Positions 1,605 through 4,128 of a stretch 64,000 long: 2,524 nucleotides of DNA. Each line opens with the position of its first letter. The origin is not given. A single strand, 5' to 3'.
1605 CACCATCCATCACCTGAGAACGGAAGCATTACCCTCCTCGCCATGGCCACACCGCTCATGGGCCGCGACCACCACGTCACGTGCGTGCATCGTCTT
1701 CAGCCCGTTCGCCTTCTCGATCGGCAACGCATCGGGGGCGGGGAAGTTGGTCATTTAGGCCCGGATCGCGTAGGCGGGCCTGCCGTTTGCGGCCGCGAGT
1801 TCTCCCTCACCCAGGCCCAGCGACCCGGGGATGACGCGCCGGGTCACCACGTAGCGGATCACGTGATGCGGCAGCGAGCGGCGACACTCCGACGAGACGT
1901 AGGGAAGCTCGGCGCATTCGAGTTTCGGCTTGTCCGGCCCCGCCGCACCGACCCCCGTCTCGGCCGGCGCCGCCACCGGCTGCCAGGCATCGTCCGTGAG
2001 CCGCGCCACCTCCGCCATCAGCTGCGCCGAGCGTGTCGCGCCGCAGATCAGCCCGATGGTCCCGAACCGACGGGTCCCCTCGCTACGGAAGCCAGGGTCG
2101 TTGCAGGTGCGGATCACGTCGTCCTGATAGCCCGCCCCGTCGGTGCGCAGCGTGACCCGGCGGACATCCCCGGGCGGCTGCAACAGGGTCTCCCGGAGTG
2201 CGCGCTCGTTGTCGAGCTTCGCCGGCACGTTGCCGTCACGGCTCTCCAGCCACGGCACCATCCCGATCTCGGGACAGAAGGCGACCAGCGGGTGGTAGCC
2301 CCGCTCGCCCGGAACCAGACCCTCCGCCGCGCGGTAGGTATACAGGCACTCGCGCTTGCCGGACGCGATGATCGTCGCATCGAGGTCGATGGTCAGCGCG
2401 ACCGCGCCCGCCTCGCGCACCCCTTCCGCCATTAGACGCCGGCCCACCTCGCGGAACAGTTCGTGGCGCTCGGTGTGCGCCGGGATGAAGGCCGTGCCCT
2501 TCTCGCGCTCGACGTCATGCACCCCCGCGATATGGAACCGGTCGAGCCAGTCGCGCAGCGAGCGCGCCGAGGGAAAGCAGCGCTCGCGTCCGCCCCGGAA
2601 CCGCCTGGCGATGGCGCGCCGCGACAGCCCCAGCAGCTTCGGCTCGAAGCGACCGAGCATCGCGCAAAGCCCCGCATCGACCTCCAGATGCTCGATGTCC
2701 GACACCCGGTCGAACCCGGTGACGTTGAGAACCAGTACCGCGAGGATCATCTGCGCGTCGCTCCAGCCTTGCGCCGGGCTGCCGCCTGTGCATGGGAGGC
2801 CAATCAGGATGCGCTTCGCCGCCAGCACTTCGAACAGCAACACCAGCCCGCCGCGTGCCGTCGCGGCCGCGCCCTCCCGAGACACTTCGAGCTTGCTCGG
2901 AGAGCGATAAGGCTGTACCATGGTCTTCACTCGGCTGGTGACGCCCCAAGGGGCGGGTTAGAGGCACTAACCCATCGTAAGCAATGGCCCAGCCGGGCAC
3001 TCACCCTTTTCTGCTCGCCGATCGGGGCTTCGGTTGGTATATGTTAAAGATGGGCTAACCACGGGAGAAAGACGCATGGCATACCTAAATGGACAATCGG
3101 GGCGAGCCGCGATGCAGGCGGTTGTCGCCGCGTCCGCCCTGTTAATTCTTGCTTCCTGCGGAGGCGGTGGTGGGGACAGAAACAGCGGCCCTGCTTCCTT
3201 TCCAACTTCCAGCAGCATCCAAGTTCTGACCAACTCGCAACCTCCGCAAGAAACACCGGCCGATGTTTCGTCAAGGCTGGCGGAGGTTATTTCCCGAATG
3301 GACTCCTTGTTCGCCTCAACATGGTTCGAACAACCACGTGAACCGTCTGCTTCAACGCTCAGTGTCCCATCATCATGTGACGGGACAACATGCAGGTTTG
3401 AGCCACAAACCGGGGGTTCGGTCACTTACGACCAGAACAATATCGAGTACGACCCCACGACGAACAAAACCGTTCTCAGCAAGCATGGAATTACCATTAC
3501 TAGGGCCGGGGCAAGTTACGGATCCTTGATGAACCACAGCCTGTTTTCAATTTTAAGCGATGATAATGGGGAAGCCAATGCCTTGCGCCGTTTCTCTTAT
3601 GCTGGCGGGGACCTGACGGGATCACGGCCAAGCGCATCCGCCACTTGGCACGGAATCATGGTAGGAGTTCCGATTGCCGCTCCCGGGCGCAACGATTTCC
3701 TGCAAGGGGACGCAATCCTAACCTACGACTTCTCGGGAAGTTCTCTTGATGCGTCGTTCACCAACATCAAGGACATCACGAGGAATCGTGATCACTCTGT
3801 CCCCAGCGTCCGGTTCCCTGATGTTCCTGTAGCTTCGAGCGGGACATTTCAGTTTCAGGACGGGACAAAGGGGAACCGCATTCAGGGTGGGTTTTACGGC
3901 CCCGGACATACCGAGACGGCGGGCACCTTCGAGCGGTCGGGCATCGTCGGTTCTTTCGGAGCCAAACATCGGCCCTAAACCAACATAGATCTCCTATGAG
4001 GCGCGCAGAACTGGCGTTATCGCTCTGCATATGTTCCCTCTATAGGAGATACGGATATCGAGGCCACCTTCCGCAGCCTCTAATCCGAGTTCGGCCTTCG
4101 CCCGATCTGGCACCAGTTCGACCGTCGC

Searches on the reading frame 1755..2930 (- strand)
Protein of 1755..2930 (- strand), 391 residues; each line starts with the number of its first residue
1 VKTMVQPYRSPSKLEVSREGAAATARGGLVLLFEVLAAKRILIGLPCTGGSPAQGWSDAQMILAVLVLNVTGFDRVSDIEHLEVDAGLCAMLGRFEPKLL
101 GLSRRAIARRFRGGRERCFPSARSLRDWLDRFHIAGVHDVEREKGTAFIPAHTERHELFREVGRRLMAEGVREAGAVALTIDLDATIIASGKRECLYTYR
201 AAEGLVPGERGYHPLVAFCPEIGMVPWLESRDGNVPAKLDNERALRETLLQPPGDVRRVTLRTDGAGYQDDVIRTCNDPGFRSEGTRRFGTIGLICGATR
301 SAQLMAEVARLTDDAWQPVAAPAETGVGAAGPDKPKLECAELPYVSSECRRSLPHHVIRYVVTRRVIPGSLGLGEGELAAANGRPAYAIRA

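Call 77: search_protein_families(library=padloc, proteins=[window:1755-2930:-], max_evalue=0.00001)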
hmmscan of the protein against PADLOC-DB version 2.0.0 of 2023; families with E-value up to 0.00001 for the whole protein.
window:1755-2930:- (391 aa): 0 families

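Call 88: search_protein_families(library=pfam, proteins=[window:1755-2930:-], max_evalue=0.001)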
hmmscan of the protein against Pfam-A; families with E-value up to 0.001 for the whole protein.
window:1755-2930:- (391 aa): 1 family
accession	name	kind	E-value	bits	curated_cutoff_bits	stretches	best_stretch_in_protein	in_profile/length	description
PF13701.12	DDE_Tnp_1_4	-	1.8e-06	26.9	34.7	1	11-279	6-238/435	Transposase DDE domain group 1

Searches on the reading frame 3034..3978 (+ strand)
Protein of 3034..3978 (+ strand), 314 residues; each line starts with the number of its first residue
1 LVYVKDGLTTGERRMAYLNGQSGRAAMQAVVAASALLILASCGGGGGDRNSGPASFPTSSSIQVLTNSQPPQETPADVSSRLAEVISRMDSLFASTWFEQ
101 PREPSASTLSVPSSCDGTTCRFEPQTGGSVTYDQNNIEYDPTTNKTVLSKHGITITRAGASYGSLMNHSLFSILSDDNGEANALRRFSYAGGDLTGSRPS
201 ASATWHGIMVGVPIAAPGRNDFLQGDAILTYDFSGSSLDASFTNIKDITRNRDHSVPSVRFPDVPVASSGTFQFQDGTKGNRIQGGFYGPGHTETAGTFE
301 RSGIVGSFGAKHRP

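Call 88: search_protein_families(library=pfam, proteins=[window:3034-3978:+], max_evalue=0.001)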
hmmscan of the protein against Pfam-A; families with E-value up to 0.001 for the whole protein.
window:3034-3978:+ (314 aa): 1 family
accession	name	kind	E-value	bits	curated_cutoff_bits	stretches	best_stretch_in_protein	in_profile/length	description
PF01298.24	TbpB_B_D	-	0.00031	21.7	26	1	276-311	86-125/126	C-lobe and N-lobe beta barrels of Tf-binding protein B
